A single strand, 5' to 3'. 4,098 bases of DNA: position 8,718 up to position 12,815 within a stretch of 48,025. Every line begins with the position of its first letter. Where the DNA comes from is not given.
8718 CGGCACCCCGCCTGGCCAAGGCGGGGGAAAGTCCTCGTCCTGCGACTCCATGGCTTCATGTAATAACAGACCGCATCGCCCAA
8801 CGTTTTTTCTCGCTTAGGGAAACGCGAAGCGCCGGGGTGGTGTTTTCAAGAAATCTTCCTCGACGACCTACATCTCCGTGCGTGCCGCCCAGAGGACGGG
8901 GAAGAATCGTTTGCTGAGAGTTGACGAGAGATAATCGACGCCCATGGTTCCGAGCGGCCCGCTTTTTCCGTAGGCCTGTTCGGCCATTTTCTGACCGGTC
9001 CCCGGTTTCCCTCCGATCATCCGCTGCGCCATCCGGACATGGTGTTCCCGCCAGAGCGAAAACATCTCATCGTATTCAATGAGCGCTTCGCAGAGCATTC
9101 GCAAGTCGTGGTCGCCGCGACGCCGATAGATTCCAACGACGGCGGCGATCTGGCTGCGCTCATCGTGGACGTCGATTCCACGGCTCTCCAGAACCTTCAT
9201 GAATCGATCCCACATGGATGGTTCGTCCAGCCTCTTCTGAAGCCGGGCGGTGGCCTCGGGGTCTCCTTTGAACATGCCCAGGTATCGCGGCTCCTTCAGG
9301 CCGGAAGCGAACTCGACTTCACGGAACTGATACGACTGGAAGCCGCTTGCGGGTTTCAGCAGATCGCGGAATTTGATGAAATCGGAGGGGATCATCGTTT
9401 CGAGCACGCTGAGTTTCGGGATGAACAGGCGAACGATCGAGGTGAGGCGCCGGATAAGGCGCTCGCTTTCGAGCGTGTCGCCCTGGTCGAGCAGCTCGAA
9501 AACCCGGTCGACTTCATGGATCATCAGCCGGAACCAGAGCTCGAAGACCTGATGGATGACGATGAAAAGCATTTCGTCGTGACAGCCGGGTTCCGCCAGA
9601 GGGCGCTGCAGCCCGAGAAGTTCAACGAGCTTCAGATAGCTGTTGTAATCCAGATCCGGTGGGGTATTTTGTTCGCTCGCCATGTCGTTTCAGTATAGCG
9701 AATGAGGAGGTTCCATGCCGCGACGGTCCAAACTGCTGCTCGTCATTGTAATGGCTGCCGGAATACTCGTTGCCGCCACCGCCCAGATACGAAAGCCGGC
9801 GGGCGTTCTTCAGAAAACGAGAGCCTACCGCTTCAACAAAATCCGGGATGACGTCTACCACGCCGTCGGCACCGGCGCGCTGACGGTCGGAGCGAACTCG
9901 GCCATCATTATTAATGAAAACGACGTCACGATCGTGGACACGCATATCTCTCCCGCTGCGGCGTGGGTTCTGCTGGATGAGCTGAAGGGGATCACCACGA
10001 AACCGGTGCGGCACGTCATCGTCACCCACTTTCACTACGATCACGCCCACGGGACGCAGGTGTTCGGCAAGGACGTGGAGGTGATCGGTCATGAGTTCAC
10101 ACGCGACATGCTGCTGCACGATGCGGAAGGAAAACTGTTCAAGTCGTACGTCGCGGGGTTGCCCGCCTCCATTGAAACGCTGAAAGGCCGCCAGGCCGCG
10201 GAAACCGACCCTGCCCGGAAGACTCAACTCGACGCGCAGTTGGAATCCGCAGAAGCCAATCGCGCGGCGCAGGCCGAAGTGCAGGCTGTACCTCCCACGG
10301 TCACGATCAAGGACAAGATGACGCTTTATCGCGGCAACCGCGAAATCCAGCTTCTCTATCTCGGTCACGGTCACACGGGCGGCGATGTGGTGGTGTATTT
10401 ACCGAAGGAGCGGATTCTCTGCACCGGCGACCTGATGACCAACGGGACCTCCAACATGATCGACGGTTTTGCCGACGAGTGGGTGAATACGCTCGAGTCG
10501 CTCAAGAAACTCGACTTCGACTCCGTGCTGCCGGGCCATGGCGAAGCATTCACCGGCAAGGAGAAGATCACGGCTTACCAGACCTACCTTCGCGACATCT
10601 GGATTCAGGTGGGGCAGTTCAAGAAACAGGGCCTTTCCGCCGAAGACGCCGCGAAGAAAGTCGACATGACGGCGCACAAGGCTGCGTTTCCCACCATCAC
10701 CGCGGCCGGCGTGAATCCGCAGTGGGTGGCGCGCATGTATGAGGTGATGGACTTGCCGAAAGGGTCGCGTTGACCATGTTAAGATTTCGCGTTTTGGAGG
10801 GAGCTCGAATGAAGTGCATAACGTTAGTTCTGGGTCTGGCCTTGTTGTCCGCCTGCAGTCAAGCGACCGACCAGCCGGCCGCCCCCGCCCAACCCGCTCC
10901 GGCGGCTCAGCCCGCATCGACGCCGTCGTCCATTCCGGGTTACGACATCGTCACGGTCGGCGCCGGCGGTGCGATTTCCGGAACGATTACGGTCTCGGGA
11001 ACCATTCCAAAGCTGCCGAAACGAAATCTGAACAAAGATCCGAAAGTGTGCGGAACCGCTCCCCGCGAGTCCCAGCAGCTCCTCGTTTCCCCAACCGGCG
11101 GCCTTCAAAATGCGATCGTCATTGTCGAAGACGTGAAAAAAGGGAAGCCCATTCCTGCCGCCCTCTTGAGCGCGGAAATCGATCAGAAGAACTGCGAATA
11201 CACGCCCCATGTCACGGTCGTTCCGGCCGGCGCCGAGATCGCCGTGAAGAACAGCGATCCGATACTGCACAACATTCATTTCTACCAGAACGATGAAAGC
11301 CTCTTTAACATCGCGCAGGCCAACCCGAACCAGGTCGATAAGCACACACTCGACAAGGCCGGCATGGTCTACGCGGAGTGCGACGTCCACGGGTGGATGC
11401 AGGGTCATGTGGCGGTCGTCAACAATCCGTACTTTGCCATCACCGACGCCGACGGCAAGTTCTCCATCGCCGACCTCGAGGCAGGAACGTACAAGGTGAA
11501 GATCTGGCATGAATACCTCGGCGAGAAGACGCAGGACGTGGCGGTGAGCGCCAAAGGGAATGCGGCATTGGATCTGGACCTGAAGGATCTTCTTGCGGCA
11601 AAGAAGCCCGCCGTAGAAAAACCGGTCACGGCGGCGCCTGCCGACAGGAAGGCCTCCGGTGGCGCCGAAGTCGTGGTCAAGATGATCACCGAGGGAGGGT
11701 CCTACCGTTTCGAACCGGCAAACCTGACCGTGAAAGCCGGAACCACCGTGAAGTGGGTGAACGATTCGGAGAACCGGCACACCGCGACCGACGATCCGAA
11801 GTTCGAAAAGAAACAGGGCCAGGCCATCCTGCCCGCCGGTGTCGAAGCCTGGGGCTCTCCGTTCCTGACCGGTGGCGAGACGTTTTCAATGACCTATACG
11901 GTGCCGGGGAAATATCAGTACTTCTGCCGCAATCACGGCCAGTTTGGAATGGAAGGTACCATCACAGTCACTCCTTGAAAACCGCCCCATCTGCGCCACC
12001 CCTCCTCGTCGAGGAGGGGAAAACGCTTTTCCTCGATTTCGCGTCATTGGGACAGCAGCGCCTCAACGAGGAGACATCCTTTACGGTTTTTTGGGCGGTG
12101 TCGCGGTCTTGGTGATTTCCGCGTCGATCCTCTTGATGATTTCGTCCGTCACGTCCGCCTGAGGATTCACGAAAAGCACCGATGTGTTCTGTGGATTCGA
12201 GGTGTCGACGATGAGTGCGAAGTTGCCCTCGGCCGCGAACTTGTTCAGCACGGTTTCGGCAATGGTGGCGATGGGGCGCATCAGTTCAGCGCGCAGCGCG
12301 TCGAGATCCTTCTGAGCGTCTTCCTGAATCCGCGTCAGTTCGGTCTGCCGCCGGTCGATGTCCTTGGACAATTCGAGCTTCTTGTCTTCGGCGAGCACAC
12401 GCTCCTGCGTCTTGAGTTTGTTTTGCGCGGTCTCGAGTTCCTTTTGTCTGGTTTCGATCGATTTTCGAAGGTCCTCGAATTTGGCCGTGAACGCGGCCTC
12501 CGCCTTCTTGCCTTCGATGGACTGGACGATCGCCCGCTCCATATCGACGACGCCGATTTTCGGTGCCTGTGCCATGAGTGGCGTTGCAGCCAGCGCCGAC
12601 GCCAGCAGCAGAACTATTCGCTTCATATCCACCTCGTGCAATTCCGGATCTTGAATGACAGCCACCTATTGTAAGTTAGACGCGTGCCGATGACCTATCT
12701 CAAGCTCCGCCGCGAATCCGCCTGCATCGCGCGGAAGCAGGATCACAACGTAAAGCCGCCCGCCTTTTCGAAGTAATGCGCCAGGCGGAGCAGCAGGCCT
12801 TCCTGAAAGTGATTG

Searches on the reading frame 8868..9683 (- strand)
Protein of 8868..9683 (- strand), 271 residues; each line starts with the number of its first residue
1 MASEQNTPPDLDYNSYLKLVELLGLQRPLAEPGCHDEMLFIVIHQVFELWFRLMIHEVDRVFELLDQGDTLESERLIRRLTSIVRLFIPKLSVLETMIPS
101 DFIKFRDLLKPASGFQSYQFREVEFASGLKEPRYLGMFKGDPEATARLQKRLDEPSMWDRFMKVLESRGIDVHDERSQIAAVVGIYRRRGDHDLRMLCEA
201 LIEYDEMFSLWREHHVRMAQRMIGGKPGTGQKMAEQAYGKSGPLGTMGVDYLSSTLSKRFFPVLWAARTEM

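Call 52: search_protein_families(library=pfam, proteins=[window:8868-9683:-], max_evalue=0.001)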
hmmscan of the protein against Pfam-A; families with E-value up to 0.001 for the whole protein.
window:8868-9683:- (271 aa): 1 family
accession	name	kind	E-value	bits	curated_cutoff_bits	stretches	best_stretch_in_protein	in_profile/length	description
PF03301.18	Trp_dioxygenase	-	2.1e-46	159.3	34.9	2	11-165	15-182/346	Tryptophan 2,3-dioxygenase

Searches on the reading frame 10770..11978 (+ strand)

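Call 52: search_protein_families(library=pfam, proteins=[window:10770-11978:+], max_evalue=0.001)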
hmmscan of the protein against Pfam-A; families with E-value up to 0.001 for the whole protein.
window:10770-11978:+ (402 aa): 6 families
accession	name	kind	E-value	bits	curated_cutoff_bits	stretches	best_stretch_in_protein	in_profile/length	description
PF00127.26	Copper-bind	-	1.3e-16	61.3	21.2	1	303-400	3-98/99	Copper binding proteins, plastocyanin/azurin family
PF13473.12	Cupredoxin_1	-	2.5e-10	40.7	27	1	309-400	30-104/104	Cupredoxin-like domain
PF13620.12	CarboxypepD_reg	-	9.2e-09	36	32.3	1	216-271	21-81/82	Carboxypeptidase regulatory-like domain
PF14686.12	fn3_3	-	3.7e-07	30.2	24.4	1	220-265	26-73/75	Polysaccharide lyase family 4, domain II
PF13715.12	CarbopepD_reg_2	-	1.6e-05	25.3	32.2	1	223-271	28-74/88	CarboxypepD_reg-like domain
PF09430.16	EMC7_beta-sandw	-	0.00079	20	26.6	0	212-264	10-64/122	ER membrane protein complex subunit 7, beta-sandwich domain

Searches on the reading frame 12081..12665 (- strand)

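Call 52: search_protein_families(library=pfam, proteins=[window:12081-12665:-], max_evalue=0.001)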
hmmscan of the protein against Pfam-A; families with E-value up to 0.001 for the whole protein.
window:12081-12665:- (194 aa): 1 family
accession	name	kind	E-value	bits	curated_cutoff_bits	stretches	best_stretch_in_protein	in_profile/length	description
PF03938.19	OmpH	-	1.4e-27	97.1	32.4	1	36-179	1-140/141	Outer membrane protein (OmpH-like)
